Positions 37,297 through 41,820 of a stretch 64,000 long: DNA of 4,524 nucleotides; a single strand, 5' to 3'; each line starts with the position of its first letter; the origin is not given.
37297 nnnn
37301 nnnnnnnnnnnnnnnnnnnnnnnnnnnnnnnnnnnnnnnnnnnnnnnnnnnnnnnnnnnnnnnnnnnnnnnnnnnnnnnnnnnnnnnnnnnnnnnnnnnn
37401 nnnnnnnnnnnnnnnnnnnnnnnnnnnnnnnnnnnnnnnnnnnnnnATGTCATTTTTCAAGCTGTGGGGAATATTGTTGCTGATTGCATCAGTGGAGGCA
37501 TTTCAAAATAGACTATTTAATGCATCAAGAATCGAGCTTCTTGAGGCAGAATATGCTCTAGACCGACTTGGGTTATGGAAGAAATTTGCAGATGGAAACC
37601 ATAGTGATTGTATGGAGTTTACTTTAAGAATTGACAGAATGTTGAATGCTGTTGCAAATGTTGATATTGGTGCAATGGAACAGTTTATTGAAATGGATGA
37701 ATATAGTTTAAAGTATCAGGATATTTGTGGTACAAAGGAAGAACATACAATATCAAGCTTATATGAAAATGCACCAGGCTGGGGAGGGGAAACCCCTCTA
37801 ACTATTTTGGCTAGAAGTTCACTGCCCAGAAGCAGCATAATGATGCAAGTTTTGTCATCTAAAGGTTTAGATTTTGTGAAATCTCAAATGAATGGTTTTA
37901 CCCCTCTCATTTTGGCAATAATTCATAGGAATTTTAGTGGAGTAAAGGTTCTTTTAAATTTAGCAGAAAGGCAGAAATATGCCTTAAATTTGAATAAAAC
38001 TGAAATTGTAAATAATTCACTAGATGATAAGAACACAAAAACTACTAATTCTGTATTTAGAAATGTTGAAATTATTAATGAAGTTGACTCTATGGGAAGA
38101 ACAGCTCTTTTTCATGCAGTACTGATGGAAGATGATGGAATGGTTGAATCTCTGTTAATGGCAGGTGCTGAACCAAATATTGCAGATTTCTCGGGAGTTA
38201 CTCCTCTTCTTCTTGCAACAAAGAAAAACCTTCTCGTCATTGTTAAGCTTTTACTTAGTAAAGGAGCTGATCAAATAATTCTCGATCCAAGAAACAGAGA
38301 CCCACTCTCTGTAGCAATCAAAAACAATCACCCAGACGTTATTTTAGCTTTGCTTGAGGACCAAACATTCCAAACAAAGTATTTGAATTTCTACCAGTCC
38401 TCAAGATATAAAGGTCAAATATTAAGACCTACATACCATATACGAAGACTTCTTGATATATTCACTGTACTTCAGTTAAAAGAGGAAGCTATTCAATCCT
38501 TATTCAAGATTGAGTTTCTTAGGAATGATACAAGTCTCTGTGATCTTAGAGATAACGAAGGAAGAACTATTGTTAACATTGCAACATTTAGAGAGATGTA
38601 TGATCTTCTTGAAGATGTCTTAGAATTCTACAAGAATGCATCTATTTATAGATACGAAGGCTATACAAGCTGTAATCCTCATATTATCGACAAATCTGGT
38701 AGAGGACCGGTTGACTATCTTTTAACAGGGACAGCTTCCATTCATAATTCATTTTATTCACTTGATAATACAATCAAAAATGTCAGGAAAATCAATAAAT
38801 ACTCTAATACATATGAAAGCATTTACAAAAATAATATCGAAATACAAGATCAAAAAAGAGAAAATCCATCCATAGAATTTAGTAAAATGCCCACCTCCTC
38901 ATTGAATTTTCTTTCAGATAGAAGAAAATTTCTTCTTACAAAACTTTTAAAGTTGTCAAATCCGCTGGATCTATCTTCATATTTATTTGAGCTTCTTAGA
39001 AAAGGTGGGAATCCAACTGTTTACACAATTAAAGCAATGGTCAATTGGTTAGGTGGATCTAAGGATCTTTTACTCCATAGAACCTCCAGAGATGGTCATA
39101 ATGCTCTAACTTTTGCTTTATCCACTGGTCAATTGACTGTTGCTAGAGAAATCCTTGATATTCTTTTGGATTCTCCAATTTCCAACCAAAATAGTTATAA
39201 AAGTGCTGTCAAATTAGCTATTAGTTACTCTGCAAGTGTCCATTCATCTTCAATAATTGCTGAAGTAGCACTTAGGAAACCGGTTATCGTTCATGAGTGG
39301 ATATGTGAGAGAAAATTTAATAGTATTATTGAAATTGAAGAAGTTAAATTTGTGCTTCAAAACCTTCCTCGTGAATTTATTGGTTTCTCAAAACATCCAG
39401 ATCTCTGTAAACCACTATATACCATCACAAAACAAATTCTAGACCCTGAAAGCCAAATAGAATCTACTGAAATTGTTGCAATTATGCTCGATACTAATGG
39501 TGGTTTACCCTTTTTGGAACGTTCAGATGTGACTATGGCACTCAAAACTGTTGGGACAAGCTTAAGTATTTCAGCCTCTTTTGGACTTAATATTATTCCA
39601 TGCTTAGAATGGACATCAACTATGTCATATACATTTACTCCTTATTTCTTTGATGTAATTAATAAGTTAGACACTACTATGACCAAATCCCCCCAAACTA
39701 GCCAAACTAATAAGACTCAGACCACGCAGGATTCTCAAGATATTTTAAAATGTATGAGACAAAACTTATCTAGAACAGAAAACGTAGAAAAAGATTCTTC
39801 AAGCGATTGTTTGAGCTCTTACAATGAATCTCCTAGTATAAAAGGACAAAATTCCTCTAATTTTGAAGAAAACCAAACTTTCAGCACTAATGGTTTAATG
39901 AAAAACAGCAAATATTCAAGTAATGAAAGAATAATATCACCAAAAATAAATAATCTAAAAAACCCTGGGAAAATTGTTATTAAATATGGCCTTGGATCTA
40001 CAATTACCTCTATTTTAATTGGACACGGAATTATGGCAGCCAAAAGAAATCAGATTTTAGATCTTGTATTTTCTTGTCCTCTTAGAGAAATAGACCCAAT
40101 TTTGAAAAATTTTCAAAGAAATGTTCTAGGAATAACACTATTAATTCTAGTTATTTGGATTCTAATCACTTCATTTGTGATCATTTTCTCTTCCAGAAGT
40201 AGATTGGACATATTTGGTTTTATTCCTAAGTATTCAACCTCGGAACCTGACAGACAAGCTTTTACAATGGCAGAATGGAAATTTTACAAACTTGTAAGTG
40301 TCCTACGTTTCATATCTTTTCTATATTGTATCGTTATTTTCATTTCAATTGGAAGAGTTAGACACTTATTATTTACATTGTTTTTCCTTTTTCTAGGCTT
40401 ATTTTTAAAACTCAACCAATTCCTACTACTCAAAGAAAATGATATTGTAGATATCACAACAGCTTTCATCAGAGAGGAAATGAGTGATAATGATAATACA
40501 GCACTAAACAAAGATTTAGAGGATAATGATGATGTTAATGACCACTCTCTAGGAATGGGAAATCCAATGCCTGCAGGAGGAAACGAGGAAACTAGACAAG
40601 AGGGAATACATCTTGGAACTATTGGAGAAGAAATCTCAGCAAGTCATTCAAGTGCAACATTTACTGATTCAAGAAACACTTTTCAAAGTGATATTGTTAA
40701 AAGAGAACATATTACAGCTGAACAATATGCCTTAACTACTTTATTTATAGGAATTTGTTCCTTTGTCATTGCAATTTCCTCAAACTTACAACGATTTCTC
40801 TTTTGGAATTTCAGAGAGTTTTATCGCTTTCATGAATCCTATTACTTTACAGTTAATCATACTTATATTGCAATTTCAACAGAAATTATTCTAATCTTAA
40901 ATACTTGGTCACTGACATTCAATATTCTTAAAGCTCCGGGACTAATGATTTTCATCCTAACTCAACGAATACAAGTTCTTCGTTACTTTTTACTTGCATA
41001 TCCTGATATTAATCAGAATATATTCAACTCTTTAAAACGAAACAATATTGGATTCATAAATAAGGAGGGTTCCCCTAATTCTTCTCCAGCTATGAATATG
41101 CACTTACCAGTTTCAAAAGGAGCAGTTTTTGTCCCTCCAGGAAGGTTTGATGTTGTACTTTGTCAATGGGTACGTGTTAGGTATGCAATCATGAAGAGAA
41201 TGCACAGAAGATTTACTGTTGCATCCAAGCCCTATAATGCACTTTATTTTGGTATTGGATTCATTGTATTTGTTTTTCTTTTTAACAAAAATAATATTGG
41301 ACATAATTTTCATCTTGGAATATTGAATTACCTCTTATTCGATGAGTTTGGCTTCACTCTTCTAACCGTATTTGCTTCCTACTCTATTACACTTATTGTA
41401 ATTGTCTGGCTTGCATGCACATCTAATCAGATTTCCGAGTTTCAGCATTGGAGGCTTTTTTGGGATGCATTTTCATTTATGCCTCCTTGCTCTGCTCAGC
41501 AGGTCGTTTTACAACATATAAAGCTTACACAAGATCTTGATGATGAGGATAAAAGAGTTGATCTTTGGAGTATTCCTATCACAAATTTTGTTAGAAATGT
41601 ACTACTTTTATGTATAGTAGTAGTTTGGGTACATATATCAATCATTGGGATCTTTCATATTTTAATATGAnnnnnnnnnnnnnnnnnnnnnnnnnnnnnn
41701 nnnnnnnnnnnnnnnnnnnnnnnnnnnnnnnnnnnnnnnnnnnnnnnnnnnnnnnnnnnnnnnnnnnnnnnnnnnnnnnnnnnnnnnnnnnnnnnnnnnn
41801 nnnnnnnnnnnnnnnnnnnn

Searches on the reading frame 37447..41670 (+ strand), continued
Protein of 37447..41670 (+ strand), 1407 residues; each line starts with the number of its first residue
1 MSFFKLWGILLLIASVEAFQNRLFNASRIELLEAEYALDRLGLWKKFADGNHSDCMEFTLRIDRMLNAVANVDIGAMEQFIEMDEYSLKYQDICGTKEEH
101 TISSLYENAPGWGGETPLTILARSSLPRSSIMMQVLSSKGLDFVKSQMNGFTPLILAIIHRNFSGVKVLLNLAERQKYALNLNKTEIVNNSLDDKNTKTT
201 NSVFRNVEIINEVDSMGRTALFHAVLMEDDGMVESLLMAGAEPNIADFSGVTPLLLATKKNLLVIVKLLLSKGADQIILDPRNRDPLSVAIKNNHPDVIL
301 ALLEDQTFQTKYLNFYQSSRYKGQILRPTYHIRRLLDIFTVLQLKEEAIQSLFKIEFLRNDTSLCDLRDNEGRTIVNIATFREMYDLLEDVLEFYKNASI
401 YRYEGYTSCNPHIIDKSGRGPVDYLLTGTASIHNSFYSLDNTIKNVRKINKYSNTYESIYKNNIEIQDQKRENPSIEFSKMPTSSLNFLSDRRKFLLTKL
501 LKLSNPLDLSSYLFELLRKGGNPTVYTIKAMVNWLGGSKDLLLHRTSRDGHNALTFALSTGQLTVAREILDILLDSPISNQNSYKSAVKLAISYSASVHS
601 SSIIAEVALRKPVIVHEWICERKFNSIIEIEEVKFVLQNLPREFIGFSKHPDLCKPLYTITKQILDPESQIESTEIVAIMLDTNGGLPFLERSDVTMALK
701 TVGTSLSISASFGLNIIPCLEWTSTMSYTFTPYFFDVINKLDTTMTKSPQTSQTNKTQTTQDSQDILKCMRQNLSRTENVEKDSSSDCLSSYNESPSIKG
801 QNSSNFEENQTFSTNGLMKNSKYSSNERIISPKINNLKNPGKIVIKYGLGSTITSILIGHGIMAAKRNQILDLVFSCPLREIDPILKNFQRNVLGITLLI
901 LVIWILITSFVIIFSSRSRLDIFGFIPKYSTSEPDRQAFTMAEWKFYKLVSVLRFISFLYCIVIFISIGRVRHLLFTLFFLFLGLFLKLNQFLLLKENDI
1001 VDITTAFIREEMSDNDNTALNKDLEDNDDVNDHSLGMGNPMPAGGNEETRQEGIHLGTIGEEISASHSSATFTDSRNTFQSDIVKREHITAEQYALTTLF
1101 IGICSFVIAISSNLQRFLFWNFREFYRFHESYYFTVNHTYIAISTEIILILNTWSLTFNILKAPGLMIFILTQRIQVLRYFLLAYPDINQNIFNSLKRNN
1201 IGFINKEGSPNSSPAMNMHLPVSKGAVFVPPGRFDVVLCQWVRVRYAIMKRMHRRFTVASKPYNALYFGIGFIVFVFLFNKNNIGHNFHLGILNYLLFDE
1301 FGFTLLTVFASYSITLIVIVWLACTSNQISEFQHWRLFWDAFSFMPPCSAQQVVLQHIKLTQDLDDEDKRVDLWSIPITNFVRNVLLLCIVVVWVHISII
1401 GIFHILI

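Call 29: list_cluster_members(proteins=[P0009, P0002, window:37447-41667:+])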
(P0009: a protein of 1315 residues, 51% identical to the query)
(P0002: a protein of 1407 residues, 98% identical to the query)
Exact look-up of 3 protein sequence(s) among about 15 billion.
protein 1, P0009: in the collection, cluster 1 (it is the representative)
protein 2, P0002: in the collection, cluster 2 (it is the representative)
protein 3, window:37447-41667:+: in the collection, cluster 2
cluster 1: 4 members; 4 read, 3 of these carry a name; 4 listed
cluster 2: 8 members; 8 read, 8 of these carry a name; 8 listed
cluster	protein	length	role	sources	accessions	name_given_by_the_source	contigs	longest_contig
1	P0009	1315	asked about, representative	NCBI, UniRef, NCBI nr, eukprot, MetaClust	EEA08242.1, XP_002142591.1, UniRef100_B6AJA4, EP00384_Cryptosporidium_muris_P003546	uncharacterized protein CMU_019850 [Cryptosporidium muris RN66] | Ankyrin repeat-containing protein n=1 Tax=Cryptosporidium muris (strain RN66) ... | XP_002142591.1 hypothetical protein [Cryptosporidium muris RN66]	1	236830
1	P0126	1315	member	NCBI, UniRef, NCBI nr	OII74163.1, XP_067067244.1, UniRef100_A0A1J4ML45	hypothetical protein cand_017430 [Cryptosporidium andersoni] | Ankyrin repeat-containing protein n=1 Tax=Cryptosporidium andersoni TaxID=117008 ...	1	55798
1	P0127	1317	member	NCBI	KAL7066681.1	hypothetical protein ACR3K2_28900 [Cryptosporidium serpentis]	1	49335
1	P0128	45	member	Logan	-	-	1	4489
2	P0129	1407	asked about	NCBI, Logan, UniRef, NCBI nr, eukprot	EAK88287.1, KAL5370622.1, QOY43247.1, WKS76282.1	ankyrin repeat protein with over 9 transmembrane domains at C-terminus, signal peptide ... | QOY43247.1 hypothetical protein CPATCC_000016 [Cryptosporidium parvum]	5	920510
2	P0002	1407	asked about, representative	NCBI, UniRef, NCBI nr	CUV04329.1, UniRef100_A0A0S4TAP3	unnamed protein product [Cryptosporidium hominis] | Uncharacterized protein n=1 Tax=Cryptosporidium hominis TaxID=237895 ...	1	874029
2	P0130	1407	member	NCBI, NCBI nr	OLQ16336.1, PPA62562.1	Ankyrin repeats (3 copies) family protein [Cryptosporidium hominis] | putative integral membrane protein [Cryptosporidium hominis]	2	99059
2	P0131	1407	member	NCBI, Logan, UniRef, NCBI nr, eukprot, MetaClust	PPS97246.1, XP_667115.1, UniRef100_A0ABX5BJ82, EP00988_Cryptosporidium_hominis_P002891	Ankyrin repeat/transmembrane domain-containing protein [Cryptosporidium hominis] | Ankyrin repeat/transmembrane domain-containing protein n=1 Tax=Cryptosporidium hominis ... | hypothetical protein [Cryptosporidium hominis TU502]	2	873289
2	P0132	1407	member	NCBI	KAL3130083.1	ankyrin repeat protein [Cryptosporidium hominis]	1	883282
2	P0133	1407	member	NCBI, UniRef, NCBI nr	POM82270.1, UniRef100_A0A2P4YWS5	Ankyrin repeats (3 copies) family protein [Cryptosporidium meleagridis] | Ankyrin repeats (3 copies) family protein n=1 Tax=Cryptosporidium meleagridis TaxID=93969 ...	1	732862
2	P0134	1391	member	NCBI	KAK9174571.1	Ankyrin repeat/transmembrane domain-containing protein, partial [Cryptosporidium ...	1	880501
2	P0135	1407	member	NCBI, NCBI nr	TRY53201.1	Ankyrin repeat/transmembrane domain-containing protein [Cryptosporidium tyzzeri]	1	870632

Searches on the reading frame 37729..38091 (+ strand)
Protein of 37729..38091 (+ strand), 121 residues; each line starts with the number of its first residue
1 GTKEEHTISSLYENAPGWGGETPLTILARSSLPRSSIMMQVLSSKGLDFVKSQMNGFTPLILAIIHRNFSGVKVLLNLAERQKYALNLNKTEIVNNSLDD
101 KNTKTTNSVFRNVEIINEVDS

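Call 57: search_protein_families(library=pfam, proteins=[window:37729-38091:+], max_evalue=10)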
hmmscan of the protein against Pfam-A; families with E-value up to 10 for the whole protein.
window:37729-38091:+ (121 aa): 5 families
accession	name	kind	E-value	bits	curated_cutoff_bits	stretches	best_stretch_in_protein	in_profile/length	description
PF12796.13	Ank_2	-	2.8e-05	25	27.3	1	19-77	28-81/90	Ankyrin repeats (3 copies)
PF13606.12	Ank_3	-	0.0016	19.2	22.3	1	55-77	1-23/30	Ankyrin repeat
PF00023.36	Ank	-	0.0043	17.8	21.1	1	55-76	1-22/33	Ankyrin repeat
PF13857.12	Ank_5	-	0.0049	17.7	27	1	56-78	16-44/56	Ankyrin repeats (many copies)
PF13637.12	Ank_4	-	0.0093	16.7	22.7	1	40-76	14-50/50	Ankyrin repeats (many copies)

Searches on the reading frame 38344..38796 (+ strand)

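Call 57: search_protein_families(library=pfam, proteins=[window:38344-38796:+], max_evalue=10)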
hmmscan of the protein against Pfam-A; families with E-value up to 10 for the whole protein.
window:38344-38796:+ (151 aa): 1 family
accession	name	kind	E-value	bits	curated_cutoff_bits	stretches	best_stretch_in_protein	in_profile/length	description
PF15910.11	V-set_2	-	0.08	13.7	28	1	50-117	25-94/112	ICOS V-set domain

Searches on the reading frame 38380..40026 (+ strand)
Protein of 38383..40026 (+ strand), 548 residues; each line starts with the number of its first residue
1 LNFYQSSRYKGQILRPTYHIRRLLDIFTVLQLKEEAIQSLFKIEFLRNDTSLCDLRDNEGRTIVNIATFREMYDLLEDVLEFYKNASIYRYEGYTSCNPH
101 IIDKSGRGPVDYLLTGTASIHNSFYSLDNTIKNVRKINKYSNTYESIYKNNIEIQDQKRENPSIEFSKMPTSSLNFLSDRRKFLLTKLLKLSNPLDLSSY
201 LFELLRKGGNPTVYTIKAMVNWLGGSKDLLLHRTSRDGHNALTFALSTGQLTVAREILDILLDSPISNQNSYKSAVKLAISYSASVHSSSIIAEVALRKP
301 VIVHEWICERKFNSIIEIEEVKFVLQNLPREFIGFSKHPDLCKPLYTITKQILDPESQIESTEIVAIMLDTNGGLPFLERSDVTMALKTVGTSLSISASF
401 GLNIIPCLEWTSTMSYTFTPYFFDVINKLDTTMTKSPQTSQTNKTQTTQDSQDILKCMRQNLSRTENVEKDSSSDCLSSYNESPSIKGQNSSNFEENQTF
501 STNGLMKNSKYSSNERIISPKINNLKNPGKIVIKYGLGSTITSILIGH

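Call 6: search_protein_families(library=pfam, proteins=[window:38380-40000:+], max_evalue=10)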
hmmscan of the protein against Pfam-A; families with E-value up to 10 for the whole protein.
window:38380-40000:+ (540 aa): 2 families
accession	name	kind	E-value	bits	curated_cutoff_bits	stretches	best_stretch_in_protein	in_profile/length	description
PF12796.13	Ank_2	-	0.052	14.6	27.3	1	235-282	27-69/90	Ankyrin repeats (3 copies)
PF13637.12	Ank_4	-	0.074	13.9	22.7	0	231-255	22-46/50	Ankyrin repeats (many copies)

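Call 64: search_solved_structures(query=window:38383-40026:+, max_evalue=10, show_alignments=2)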
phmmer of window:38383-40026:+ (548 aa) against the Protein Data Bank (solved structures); distinct sequences matched with E-value up to 10: 0.

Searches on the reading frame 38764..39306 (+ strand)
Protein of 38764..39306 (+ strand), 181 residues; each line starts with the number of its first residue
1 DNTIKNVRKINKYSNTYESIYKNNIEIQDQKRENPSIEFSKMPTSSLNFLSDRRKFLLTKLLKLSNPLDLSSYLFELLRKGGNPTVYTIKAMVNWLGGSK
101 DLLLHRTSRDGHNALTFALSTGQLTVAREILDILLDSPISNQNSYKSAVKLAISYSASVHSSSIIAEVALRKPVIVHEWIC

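Call 57: search_protein_families(library=pfam, proteins=[window:38764-39306:+], max_evalue=10)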
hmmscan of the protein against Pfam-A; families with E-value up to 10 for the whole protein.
window:38764-39306:+ (181 aa): 1 family
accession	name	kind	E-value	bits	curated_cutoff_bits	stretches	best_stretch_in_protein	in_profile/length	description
PF12796.13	Ank_2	-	0.15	13.1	27.3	1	105-154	27-69/90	Ankyrin repeats (3 copies)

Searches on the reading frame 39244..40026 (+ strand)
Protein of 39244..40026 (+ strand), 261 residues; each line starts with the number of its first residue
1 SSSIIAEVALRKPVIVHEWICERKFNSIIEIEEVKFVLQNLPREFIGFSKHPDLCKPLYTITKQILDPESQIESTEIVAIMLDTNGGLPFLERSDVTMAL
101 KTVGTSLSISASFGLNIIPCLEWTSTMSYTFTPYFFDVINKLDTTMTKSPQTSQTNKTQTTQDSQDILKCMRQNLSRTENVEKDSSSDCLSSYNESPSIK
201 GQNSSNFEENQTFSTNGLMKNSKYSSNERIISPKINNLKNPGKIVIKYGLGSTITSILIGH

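Call 57: search_protein_families(library=pfam, proteins=[window:39244-40026:+], max_evalue=10)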
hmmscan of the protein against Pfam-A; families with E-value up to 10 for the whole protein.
window:39244-40026:+ (261 aa): 1 family
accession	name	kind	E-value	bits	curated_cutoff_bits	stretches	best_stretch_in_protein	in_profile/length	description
PF01080.22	Presenilin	-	0.019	14.2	34.3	1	116-260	209-347/408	Presenilin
